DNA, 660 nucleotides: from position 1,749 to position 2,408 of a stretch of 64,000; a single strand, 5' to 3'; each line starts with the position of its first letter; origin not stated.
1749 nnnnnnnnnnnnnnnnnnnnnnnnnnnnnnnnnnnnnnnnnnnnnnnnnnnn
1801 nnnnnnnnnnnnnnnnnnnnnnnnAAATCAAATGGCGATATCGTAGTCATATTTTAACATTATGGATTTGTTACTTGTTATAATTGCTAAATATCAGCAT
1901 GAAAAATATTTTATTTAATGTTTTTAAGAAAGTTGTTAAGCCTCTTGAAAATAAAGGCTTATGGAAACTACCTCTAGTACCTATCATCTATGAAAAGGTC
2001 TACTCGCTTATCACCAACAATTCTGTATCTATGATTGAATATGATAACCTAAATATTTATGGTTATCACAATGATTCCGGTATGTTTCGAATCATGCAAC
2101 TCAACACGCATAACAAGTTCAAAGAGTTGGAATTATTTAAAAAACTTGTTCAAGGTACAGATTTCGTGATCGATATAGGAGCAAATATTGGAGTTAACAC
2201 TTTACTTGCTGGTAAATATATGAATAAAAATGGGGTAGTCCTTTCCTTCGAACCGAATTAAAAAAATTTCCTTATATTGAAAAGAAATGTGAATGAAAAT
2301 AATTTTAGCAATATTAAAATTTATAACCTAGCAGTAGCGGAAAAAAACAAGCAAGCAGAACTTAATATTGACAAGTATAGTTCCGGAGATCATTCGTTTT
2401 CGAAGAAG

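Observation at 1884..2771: FkbM-family methyltransferase interrupted by a single in-frame TAA exactly inside its most conserved block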

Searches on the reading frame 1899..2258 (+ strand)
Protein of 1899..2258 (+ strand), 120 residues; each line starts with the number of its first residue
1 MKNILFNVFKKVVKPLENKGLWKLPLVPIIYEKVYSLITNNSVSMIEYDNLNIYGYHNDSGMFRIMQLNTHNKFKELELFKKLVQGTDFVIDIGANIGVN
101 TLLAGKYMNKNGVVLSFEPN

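Call 12: find_encoding_contigs(protein=window:1899-2258:+, flank=3000)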
Protein seq(120 aa) (120 aa): 3 contigs read that carry it; 3 places shown.
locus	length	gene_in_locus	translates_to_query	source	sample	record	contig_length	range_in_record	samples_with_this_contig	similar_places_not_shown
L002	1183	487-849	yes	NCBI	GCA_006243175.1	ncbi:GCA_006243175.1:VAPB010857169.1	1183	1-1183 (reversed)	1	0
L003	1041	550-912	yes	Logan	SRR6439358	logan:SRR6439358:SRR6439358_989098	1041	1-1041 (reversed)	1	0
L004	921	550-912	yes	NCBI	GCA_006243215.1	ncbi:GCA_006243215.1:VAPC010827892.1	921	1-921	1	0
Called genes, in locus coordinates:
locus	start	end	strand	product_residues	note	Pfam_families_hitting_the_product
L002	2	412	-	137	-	?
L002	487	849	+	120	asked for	-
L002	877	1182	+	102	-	?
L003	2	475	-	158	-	?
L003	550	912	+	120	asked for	-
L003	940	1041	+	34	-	?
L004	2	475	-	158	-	?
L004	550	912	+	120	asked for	-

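Call 32: list_cluster_members(proteins=[window:1899-2258:+])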
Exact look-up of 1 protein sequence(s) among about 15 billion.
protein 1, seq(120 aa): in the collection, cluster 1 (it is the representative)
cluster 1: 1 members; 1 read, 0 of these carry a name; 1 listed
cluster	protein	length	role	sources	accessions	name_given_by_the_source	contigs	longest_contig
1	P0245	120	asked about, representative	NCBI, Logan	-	-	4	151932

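Call 47: search_protein_families(library=ncbifam, proteins=[window:1899-2258:+], max_evalue=0.01)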
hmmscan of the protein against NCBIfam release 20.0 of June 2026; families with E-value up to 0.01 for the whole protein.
window:1899-2258:+ (120 aa): 1 family
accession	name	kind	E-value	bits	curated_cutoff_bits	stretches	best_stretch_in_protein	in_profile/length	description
TIGR01444.1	fkbM_fam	subfamily_domain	0.00017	22.1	37.7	1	90-120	2-31/143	FkbM family methyltransferase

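Call 48: search_protein_families(library=pfam, proteins=[window:1899-2258:+], max_evalue=1)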
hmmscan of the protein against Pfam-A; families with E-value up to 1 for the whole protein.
window:1899-2258:+ (120 aa): 0 families
